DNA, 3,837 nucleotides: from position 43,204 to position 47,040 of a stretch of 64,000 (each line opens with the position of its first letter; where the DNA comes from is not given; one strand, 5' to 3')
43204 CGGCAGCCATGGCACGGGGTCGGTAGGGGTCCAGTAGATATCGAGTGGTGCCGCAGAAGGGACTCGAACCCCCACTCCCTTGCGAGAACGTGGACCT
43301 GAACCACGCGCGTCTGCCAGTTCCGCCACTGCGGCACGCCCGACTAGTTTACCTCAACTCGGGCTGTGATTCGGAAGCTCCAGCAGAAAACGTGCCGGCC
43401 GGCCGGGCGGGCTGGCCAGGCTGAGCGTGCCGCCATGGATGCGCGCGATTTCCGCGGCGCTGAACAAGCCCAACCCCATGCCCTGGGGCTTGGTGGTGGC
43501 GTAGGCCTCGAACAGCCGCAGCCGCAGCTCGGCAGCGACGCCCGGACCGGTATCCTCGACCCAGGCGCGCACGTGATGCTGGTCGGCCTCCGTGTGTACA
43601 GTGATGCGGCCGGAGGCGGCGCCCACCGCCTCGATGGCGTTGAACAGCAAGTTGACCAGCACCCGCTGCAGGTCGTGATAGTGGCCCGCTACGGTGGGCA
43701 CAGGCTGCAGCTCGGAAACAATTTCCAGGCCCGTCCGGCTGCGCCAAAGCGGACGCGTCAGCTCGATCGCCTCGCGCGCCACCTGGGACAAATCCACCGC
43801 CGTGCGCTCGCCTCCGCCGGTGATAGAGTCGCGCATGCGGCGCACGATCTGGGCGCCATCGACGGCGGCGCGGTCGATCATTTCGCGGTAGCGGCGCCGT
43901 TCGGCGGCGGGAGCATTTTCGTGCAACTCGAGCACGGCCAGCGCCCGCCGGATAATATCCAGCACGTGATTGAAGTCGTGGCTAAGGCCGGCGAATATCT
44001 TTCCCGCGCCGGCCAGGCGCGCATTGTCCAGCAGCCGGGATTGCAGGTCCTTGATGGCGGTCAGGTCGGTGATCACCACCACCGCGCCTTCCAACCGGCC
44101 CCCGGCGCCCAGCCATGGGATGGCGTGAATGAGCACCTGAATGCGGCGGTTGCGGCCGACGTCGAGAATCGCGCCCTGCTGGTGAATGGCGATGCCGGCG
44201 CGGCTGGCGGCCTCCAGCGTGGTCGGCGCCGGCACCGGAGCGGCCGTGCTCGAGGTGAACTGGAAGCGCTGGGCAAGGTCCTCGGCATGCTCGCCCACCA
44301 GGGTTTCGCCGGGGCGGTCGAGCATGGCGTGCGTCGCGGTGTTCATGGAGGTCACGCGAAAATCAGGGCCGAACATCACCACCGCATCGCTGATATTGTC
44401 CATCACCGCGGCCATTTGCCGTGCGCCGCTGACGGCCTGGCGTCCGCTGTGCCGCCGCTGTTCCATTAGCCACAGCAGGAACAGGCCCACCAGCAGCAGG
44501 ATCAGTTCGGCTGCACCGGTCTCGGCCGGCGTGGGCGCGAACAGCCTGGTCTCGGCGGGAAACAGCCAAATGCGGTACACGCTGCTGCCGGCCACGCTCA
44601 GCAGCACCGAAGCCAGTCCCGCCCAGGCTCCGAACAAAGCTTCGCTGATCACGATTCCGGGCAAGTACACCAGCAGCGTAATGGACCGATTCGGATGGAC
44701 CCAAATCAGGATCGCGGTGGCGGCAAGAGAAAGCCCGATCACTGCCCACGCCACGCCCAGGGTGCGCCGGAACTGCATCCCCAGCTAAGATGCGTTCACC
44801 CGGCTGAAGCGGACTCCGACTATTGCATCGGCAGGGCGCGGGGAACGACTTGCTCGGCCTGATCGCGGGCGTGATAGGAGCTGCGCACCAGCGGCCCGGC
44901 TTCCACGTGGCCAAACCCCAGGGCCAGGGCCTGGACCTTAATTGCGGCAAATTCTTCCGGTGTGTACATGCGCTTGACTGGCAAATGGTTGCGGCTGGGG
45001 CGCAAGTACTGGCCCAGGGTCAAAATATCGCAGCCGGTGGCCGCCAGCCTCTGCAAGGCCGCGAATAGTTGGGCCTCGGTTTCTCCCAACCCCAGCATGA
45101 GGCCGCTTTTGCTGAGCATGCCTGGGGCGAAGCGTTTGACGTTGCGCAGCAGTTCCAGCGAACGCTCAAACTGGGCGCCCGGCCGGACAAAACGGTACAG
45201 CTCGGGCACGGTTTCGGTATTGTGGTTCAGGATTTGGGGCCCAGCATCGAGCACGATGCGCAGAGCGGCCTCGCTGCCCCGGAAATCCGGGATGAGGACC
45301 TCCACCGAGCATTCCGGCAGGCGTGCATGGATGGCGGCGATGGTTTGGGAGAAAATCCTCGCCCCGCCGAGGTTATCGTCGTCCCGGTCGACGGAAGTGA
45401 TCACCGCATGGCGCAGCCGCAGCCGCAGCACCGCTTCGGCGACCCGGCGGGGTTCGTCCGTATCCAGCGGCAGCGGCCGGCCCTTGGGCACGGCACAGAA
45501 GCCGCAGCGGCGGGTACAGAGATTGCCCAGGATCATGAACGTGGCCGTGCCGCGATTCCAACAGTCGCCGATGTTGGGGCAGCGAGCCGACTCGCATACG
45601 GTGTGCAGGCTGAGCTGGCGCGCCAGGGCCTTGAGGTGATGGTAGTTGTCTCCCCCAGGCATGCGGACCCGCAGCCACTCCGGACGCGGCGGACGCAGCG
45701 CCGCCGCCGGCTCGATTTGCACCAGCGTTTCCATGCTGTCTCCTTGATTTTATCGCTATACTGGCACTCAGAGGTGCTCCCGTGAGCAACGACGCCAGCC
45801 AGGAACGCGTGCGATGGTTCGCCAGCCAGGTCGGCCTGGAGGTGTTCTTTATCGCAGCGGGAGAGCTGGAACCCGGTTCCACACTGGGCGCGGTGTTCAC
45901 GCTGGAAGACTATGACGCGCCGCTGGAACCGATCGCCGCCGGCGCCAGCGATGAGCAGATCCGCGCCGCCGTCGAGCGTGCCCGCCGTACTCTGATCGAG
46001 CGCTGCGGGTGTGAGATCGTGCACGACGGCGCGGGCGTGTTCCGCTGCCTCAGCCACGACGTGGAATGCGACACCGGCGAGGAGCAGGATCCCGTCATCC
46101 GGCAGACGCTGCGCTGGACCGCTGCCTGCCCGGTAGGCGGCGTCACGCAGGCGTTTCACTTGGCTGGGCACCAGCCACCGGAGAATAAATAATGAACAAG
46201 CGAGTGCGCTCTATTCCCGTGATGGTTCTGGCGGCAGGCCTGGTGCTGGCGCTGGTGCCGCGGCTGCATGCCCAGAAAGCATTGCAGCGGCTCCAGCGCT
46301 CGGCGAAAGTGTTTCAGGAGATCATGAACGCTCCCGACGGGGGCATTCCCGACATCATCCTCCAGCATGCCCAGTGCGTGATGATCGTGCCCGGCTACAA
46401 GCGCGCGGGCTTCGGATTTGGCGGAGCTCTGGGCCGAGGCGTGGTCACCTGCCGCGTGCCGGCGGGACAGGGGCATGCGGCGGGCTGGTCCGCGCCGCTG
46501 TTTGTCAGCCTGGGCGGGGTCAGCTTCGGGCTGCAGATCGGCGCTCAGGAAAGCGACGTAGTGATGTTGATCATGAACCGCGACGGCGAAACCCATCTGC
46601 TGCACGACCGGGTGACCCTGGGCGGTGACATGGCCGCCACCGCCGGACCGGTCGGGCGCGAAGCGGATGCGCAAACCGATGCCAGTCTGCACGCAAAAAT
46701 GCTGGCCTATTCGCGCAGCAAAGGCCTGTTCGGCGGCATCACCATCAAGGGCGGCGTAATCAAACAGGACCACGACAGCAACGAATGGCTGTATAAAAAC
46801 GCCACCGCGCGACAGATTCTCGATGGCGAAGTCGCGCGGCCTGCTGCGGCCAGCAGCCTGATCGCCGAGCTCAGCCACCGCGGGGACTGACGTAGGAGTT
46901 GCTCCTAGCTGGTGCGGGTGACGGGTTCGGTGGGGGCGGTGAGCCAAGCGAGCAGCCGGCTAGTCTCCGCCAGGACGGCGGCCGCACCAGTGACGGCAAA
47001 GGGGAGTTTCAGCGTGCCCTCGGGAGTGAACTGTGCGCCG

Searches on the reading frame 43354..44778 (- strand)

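Call 19: search_protein_families(library=pfam, proteins=[window:43354-44778:-], max_evalue=0.0001)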
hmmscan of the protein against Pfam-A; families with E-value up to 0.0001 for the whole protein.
window:43354-44778:- (474 aa): 2 families
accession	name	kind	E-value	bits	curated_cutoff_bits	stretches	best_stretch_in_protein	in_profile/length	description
PF02518.31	HATPase_c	-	9.9e-19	68.3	26.4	1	368-470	4-109/111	Histidine kinase-, DNA gyrase B-, and HSP90-like ATPase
PF08448.16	PAS_4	-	5.2e-10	40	23.1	1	127-241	2-107/110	PAS fold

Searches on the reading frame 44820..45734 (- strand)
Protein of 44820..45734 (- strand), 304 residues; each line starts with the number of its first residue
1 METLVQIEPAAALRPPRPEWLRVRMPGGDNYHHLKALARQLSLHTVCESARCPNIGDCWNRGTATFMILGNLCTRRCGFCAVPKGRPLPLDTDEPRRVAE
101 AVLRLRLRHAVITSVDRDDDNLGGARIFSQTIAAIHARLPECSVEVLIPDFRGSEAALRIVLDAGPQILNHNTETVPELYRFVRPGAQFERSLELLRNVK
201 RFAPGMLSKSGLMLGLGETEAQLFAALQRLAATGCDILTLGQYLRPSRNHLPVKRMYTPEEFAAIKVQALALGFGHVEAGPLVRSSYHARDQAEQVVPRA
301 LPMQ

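Call 19: search_protein_families(library=pfam, proteins=[window:44820-45734:-], max_evalue=0.0001)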
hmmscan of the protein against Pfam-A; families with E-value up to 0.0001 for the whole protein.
window:44820-45734:- (304 aa): 2 families
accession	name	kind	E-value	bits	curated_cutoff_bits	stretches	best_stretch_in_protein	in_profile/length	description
PF04055.27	Radical_SAM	-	1.7e-16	61.3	29.5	1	67-227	1-163/166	Radical SAM superfamily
PF16881.10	LIAS_N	-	1.5e-10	41.8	27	1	17-52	61-96/96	N-terminal domain of lipoyl synthase of Radical_SAM family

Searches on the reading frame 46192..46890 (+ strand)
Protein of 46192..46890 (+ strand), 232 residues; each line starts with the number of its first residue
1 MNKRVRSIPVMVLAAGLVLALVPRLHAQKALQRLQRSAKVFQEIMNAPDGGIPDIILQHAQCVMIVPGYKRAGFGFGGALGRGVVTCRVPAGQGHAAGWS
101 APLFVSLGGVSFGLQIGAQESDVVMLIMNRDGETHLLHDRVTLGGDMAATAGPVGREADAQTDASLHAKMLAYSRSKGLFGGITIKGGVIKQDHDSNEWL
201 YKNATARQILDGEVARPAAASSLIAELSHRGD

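Call 19: search_protein_families(library=pfam, proteins=[window:46192-46890:+], max_evalue=0.0001)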
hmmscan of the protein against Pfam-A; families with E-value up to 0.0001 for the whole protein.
window:46192-46890:+ (232 aa): 1 family
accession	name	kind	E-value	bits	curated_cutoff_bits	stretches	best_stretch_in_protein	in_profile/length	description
PF04366.17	Ysc84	-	1.5e-36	125.4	25.1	1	109-228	2-125/127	Las17-binding protein actin regulator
